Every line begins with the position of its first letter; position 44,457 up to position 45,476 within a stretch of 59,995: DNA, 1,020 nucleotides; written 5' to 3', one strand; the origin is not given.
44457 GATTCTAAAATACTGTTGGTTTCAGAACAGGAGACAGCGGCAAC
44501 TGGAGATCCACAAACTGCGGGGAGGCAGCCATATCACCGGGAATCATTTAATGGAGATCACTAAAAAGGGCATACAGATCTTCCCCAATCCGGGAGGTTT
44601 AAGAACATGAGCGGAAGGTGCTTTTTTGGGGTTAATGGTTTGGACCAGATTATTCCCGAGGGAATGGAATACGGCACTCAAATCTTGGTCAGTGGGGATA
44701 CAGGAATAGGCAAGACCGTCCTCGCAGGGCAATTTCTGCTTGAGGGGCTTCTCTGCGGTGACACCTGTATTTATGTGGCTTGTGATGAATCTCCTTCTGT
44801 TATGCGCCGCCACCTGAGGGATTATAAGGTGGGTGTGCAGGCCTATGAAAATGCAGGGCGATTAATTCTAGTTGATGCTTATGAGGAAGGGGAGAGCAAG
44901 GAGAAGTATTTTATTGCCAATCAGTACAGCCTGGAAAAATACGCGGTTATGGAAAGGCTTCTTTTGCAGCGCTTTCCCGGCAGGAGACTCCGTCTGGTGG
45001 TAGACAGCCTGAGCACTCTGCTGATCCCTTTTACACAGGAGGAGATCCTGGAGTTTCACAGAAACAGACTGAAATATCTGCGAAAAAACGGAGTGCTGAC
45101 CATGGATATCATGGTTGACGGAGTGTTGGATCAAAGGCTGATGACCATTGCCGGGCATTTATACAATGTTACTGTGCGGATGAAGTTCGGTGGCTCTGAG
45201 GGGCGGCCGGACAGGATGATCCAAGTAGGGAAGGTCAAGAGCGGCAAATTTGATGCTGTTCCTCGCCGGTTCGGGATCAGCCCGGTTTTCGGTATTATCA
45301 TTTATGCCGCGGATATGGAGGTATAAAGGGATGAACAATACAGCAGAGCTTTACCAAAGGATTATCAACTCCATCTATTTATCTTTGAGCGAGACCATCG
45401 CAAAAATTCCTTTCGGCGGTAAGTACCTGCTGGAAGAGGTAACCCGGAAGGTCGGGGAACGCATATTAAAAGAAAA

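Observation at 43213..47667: Coupled five-gene KaiC-like ATPase / V4R / wHTH / orphan PAS-kinase cluster without kaiA, kaiB or a response regulator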

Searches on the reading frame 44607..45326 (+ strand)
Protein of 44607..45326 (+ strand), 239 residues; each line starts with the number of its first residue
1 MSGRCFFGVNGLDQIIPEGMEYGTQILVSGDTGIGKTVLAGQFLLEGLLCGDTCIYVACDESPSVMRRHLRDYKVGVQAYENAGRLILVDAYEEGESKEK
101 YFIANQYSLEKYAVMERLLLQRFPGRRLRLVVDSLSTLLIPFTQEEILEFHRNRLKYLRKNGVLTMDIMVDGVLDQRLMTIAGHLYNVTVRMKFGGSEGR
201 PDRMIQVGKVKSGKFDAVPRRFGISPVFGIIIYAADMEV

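Call 3: search_protein_families(library=pfam, proteins=[window:44607-45326:+], max_evalue=0.01)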
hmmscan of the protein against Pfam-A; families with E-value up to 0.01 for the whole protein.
window:44607-45326:+ (239 aa): 5 families
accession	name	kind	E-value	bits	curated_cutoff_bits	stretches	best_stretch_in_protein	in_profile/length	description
PF06745.19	ATPase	-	5e-27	95.2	26.6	1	8-235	4-229/231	KaiC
PF14417.12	MEDS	-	1.5e-05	25.3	29.8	1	40-93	17-70/161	MEDS: MEthanogen/methylotroph, DcmR Sensory domain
PF00006.31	ATP-synt_ab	-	0.0034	17.5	29.5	1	8-75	1-65/213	ATP synthase alpha/beta family, nucleotide-binding domain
PF20720.3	nSTAND3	-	0.0037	17.4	27.2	1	26-70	20-61/155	Novel STAND NTPase 3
PF13481.12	AAA_25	-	0.0076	16.3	27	0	14-98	24-115/195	AAA domain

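Call 4: search_protein_families(library=ncbifam, proteins=[window:44607-45326:+], max_evalue=0.01)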
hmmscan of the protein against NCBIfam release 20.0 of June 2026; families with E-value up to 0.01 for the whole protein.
window:44607-45326:+ (239 aa): 10 families
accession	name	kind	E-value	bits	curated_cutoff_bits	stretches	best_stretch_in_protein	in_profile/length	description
TIGR03877.1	thermo_KaiC_1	hypoth_equivalog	6.5e-20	71.6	307.25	1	8-234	7-234/238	KaiC domain-containing protein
NF006799.0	PRK09302.1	equivalog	6.9e-19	67.8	408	1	8-165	16-170/515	circadian clock protein KaiC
TIGR03881.1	KaiC_arch_4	hypoth_equivalog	5.1e-17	62.3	247.8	1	4-140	2-136/231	KaiC domain-containing protein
TIGR03880.1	KaiC_arch_3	hypoth_equivalog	1.8e-14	53.8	249.45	1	8-146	1-127/224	KaiC domain-containing protein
TIGR02655.1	circ_KaiC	equivalog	4.4e-11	42.1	546.25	1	9-145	7-139/484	circadian clock protein KaiC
NF004723.0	PRK06067.1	subfamily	3.5e-09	36.5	194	1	10-232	21-235/243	flagellar accessory protein FlaH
NF052589.1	ArlH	equivalog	4.5e-06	26.5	215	1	12-233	9-224/229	archaellum protein ArlH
TIGR00416.1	sms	equivalog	0.0014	17.5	403.05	1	8-77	79-146/454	DNA repair protein RadA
NF006320.0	PRK08533.1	equivalog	0.0019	17.8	215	0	12-171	13-163/230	flagellar accessory protein FlaH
NF006861.0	PRK09361.1-1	equivalog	0.0061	16.1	278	1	7-98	7-101/235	DNA repair and recombination protein RadB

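Call 12: search_protein_families(library=padloc, proteins=[window:44607-45326:+], max_evalue=0.01)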
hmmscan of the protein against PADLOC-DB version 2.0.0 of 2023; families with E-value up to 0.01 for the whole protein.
window:44607-45326:+ (239 aa): 1 family
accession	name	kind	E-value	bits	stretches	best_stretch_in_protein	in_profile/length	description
PDLC04140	mad8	-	1.8e-06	25.7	1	21-171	25-151/314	mads_8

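Call 30: search_solved_structures(query=window:44607-45326:+, max_evalue=0.001, show_alignments=2)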
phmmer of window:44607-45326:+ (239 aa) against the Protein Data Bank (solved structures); distinct sequences matched with E-value up to 0.001: 45.
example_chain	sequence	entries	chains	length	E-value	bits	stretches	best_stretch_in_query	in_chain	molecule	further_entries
8zn5_B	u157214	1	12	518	7e-22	81.4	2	7-165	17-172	KaiC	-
5jwq_A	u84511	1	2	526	3.2e-19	72.6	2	9-165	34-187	Circadian clock protein kinase KaiC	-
7dy1_A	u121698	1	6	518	3.3e-19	72.6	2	9-165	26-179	Circadian clock protein kinase KaiC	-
4o0m_A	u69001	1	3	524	3.4e-19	72.6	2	9-165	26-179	Circadian clock protein kinase KaiC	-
8zn6_F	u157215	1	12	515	1.1e-17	67.7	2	7-155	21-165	KaiC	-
2dr3_A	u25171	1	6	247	2.2e-17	66.7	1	3-141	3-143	UPF0273 protein PH0284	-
8jon_A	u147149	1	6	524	5.3e-17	65.4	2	9-155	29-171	Circadian clock oscillator protein KaiC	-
7x1y_A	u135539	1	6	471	2.7e-15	59.8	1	9-152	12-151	Circadian clock oscillator protein KaiC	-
4ijm_A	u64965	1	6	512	2.8e-15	59.8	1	9-152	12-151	Circadian clock protein kinase KaiC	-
7x1z_A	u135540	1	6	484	2.9e-15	59.7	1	9-152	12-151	Circadian clock oscillator protein KaiC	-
3k0a_A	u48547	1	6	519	3.3e-15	59.5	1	9-152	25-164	Circadian clock protein kinase KaiC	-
1u9i_A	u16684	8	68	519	3.4e-15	59.5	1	9-152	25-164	KaiC | Circadian clock protein kinase kaiC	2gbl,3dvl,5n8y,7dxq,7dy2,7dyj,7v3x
1tf7_A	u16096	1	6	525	3.5e-15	59.5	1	9-152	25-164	KaiC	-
3k0c_A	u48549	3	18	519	3.6e-15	59.4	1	9-152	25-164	Circadian clock protein kinase KaiC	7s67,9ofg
7dyi_A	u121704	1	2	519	3.7e-15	59.4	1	9-152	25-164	Circadian clock protein kinase KaiC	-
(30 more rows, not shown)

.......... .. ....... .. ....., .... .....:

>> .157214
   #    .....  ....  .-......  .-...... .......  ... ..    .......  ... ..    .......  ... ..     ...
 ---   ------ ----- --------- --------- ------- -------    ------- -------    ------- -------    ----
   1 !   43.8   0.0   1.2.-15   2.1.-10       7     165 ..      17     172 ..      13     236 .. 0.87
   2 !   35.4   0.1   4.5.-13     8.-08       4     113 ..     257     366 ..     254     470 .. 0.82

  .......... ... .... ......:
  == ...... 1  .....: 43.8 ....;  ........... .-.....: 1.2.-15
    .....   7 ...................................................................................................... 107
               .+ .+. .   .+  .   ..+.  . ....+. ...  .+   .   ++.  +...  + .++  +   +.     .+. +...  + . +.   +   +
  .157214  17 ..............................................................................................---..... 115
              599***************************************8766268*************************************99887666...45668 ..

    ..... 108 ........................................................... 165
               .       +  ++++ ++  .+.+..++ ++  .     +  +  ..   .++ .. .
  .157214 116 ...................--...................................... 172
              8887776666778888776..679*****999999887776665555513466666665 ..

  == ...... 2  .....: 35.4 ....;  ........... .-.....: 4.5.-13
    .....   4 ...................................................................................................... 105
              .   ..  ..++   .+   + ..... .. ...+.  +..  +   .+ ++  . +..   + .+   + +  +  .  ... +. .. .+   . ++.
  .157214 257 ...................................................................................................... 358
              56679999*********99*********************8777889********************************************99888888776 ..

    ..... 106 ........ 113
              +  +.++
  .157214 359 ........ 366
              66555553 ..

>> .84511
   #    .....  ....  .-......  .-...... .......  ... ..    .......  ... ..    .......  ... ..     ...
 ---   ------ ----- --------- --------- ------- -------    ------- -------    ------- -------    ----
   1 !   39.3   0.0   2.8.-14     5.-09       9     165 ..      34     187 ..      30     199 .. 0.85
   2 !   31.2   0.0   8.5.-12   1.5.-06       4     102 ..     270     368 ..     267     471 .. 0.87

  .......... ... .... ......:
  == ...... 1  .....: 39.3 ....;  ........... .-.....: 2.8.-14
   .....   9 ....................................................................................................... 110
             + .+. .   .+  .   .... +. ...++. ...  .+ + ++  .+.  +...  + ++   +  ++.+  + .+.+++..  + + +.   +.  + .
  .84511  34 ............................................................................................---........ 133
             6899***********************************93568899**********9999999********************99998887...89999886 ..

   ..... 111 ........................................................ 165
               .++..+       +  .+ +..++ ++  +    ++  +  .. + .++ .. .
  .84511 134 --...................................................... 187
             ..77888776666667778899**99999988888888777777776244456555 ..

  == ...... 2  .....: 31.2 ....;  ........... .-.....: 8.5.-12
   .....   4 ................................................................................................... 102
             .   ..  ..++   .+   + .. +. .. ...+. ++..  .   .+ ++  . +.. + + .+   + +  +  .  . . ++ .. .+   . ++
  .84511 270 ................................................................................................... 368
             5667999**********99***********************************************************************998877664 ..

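Call 40: find_homologous_proteins(query=window:44607-45326:+, max_evalue=0.00001)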
Query window:44607-45326:+ (239 aa): 89 proteins with E <= 0.00001 among 872 candidates.
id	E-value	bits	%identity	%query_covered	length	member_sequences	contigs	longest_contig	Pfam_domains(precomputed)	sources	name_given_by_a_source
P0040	4.7e-142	489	92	100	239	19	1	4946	PF06745.20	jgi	-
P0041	5.7e-134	463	86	100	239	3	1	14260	PF06745.20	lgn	-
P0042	2.7e-119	415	77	100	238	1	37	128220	PF06745.20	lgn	-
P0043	4.6e-119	414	78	100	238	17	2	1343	PF06745.20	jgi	jgi:KaiC/GvpD/RAD55 family RecA-like ATPase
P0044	4.9e-119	414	77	100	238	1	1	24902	PF06745.20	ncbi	ncbi:MAG: RAD55 family ATPase [Syntrophaceticus sp.]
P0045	4.9e-118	411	75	100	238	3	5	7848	PF06745.20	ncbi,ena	-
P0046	1.2e-117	410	76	100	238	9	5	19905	PF06745.20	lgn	-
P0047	8.5e-116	403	76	100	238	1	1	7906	PF06745.20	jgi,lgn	jgi:KaiC/GvpD/RAD55 family RecA-like ATPase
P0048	1.6e-115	403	75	100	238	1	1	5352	PF06745.20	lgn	-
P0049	8.4e-115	400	76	100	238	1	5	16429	PF06745.20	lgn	-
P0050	1.7e-104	367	69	100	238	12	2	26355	PF06745.20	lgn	-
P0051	2.1e-102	360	68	100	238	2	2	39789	PF06745.20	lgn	-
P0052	1.6e-101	357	67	100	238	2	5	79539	PF06745.20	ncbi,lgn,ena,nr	ncbi:MAG TPA: ATPase [Syntrophomonadaceae bacterium]|nr:ATPase [Syntrophomonadaceae bacterium]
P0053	6.2e-99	348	66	97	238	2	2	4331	PF06745.20,PF14417.13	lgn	-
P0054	7.7e-98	345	64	100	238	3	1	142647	PF06745.20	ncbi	-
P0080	5.4e-82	293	56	99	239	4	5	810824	PF06745.20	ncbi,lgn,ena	-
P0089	3.1e-81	290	57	99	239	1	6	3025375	PF06745.20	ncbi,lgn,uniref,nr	ncbi:MAG: ATPase [Pelotomaculum sp.]|uniref:RecA-superfamily ATPase n=1 Tax=Pelotomaculum thermoprop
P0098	6.3e-79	283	54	99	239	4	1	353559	PF06745.20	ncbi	-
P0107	1.9e-65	239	49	97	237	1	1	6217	PF06745.20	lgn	-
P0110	3.2e-63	231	50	97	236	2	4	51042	PF06745.20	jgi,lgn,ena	-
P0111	3.9e-60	221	46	95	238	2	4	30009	PF06745.20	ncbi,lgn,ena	-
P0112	4.4e-59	218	45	95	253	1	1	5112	PF06745.20,PF13481.13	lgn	-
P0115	3.5e-58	215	45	95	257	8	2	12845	PF06745.20,PF14417.13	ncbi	-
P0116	4.4e-58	215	44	95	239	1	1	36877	PF06745.20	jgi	-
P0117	7.0e-57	211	45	96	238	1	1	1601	PF06745.20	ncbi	-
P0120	8.6e-56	207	45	95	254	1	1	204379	PF06745.20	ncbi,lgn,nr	ncbi:MAG: ATPase [Deltaproteobacteria bacterium]|nr:ATPase [Deltaproteobacteria bacterium]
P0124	7.1e-52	194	44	92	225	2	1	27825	PF06745.20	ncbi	ncbi:MAG: RAD55 family ATPase [Sphingomonadaceae bacterium]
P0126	2.4e-45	173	49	73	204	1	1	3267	PF06745.20,PF13481.13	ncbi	ncbi:MAG: RAD55 family ATPase, partial [Chloroflexota bacterium]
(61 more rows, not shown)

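Call 41: find_encoding_contigs(protein=P0120, flank=7000, max_places=1)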
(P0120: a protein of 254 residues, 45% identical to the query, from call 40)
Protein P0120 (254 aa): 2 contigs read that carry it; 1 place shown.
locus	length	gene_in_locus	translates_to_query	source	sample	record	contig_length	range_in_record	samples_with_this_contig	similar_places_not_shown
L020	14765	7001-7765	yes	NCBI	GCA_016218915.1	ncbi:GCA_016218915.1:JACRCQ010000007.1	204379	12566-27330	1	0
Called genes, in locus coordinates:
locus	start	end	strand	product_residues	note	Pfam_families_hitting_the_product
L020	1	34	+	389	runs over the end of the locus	PF03781:FGE-sulfatase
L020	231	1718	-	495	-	-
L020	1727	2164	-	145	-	PF01627:Hpt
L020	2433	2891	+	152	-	PF00072:Response_reg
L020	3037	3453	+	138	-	-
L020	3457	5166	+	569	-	PF06745:ATPase, PF23442:DUF7125 (weak), PF05729:NACHT (faint), PF13191:AAA_16 (faint), PF20720:nSTAND3 (faint), PF03796:DnaB_C (weak), PF06745:ATPase, PF13481:AAA_25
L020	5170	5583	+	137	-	-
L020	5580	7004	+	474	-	PF03796:DnaB_C (faint), PF06745:ATPase, PF08423:Rad51 (faint), PF13481:AAA_25, PF23442:DUF7125, PF09848:SLFN-g3_helicase (faint), PF20720:nSTAND3 (weak), PF06745:ATPase, +3 more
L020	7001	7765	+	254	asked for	PF06745:ATPase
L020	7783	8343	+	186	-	PF02830:V4R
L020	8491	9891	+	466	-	PF00069:Pkinase, PF07714:PK_Tyr_Ser-Thr, PF01636:APH (faint)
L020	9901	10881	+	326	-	-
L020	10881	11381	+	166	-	-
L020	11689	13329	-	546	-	PF06505:XylR_N, PF02830:V4R, PF00158:Sigma54_activat, PF14532:Sigma54_activ_2, PF07728:AAA_5 (weak), PF25601:AAA_lid_14, PF02954:HTH_8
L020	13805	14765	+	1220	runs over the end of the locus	PF01339:CheB_methylest, PF03705:CheR_N, PF01739:CheR, PF13596:PAS_10, PF00512:HisKA, PF02518:HATPase_c, PF00072:Response_reg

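Call 42: find_encoding_contigs(protein=P0110, flank=7000, max_places=1)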
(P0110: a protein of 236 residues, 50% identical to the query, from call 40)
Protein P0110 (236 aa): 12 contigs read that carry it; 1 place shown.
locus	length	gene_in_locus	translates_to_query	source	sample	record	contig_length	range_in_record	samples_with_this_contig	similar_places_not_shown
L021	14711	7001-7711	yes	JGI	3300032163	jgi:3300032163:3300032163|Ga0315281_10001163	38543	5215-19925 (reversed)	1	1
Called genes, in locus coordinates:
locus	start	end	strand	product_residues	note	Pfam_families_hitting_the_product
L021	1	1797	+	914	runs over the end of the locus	PF13185:GAF_2 (faint), PF08448:PAS_4, PF13426:PAS_9 (weak), PF00989:PAS, PF08448:PAS_4, PF13188:PAS_8 (weak), PF13426:PAS_9 (weak), PF07228:SpoIIE, +1 more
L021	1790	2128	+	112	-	PF01740:STAS (weak), PF13466:STAS_2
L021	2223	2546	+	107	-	PF13581:HATPase_c_2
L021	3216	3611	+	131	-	-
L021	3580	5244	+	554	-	PF03796:DnaB_C (faint), PF06745:ATPase, PF13191:AAA_16 (faint), PF13481:AAA_25 (faint), PF23442:DUF7125 (faint), PF09848:SLFN-g3_helicase (faint), PF13401:AAA_22 (faint), PF06745:ATPase, +2 more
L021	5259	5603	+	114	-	-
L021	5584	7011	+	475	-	PF03796:DnaB_C (faint), PF06745:ATPase, PF08423:Rad51 (faint), PF13191:AAA_16 (faint), PF23442:DUF7125, PF09848:SLFN-g3_helicase (faint), PF13481:AAA_25 (weak), PF06745:ATPase, +5 more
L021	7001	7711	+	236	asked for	PF06745:ATPase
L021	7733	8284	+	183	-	PF02830:V4R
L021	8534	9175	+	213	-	PF05157:MshEN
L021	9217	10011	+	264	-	PF01656:CbiA, PF06564:CBP_BcsQ (faint), PF10609:ParA, PF13614:AAA_31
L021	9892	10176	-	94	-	-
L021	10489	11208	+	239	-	PF07963:N_methyl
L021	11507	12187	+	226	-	PF00535:Glycos_transf_2, PF10111:Glyco_tranf_2_2, PF13641:Glyco_tranf_2_3 (weak)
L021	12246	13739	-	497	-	PF02449:Glyco_hydro_42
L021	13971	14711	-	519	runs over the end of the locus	PF00890:FAD_binding_2 (faint), PF01134:GIDA (weak), PF07992:Pyr_redox_2, PF12831:FAD_oxidored (faint), PF13738:Pyr_redox_3, PF00070:Pyr_redox, PF02852:Pyr_redox_dim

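Call 43: find_encoding_contigs(protein=P0089, flank=7000, max_places=1)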
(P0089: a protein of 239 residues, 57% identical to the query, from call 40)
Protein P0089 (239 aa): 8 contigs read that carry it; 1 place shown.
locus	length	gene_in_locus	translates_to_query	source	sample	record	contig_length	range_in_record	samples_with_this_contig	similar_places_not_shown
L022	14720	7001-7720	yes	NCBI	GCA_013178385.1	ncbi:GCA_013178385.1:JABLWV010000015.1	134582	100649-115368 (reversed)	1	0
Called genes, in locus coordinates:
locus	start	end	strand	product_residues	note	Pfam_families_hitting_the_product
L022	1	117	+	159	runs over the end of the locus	PF02367:TsaE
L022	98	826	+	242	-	PF00814:TsaD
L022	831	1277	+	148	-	PF00583:Acetyltransf_1, PF13673:Acetyltransf_10, PF13508:Acetyltransf_7, PF08445:FR47 (weak)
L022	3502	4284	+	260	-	PF01904:DUF72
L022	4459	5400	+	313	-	PF00056:Ldh_1_N, PF02866:Ldh_1_C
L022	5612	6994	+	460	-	PF03796:DnaB_C (faint), PF06745:ATPase, PF13481:AAA_25 (faint), PF23442:DUF7125 (faint), PF09848:SLFN-g3_helicase (faint), PF06745:ATPase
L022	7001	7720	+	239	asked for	PF06745:ATPase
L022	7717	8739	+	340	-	PF02830:V4R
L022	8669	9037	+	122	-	-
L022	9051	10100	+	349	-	PF00512:HisKA, PF02518:HATPase_c, PF13589:HATPase_c_3 (faint)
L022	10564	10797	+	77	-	PF04014:MazE_antitoxin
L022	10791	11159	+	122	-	PF02452:PemK_toxin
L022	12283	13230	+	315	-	PF01555:N6_N4_Mtase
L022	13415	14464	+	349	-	-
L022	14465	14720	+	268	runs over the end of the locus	PF05239:PRC (weak)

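Call 44: find_encoding_contigs(protein=P0124, flank=7000, max_places=1)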
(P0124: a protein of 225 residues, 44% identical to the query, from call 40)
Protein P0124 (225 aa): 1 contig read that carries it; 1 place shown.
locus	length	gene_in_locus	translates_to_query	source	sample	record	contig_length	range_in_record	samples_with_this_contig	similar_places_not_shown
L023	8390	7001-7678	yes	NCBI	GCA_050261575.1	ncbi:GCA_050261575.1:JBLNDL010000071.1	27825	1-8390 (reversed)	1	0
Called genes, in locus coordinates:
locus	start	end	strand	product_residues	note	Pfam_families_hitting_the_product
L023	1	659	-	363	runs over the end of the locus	PF03401:TctC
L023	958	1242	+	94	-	-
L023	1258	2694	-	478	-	PF01656:CbiA, PF13500:AAA_26 (weak), PF07685:GATase_3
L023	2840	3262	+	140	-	-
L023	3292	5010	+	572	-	PF00154:RecA_N (faint), PF03796:DnaB_C (faint), PF05625:PAXNEB (faint), PF06745:ATPase, PF23442:DUF7125, PF05729:NACHT (faint), PF06745:ATPase, PF13481:AAA_25 (weak), +3 more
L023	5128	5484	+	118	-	-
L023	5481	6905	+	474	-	PF03796:DnaB_C (faint), PF05625:PAXNEB (faint), PF06745:ATPase, PF13481:AAA_25 (weak), PF23442:DUF7125, PF13481:AAA_25, PF06745:ATPase, PF23442:DUF7125, +7 more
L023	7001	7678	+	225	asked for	PF06745:ATPase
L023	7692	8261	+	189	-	PF02830:V4R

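Call 54: find_related_loci(query=A3, collection=metagenome_contigs, flank=7000)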
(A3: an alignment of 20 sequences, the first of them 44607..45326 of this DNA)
Query A3 (239 aa) in metagenome_contigs; peptide patterns used: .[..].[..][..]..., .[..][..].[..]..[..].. (x = any residue, [..] = any of these).
582 stretches matched a pattern; 37 encode a relative of the query (tblastn E <= 1e-3); 37 distinct loci.
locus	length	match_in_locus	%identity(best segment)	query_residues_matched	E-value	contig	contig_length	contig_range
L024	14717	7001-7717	93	1-239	2e-144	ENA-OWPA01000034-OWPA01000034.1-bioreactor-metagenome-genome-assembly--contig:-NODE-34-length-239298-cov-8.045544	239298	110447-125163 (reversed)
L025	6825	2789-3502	77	1-239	1e-123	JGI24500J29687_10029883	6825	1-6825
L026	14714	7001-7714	69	1-239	4e-110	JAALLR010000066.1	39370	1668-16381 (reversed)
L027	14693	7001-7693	60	4-232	6e-95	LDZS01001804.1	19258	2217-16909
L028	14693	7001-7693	58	4-234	8e-89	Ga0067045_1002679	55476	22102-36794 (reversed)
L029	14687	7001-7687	58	4-232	2e-87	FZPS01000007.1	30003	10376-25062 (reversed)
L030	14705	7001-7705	56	4-239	5e-87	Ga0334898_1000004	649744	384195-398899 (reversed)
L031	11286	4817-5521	57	4-239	9e-87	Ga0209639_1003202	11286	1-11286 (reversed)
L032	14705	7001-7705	54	4-239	1e-85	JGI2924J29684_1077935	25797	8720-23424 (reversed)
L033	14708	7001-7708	57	4-239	5e-85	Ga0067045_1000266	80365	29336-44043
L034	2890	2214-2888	58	4-228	1e-85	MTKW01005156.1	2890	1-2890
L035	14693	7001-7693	58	4-234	2e-83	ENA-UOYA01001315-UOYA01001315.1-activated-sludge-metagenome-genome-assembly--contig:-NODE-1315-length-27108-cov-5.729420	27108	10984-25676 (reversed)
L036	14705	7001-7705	57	4-239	2e-86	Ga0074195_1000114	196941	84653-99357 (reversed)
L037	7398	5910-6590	47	6-232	3e-70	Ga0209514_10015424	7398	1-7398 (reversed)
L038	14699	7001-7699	50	2-234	2e-69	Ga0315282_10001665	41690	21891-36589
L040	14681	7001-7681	47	6-232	4e-68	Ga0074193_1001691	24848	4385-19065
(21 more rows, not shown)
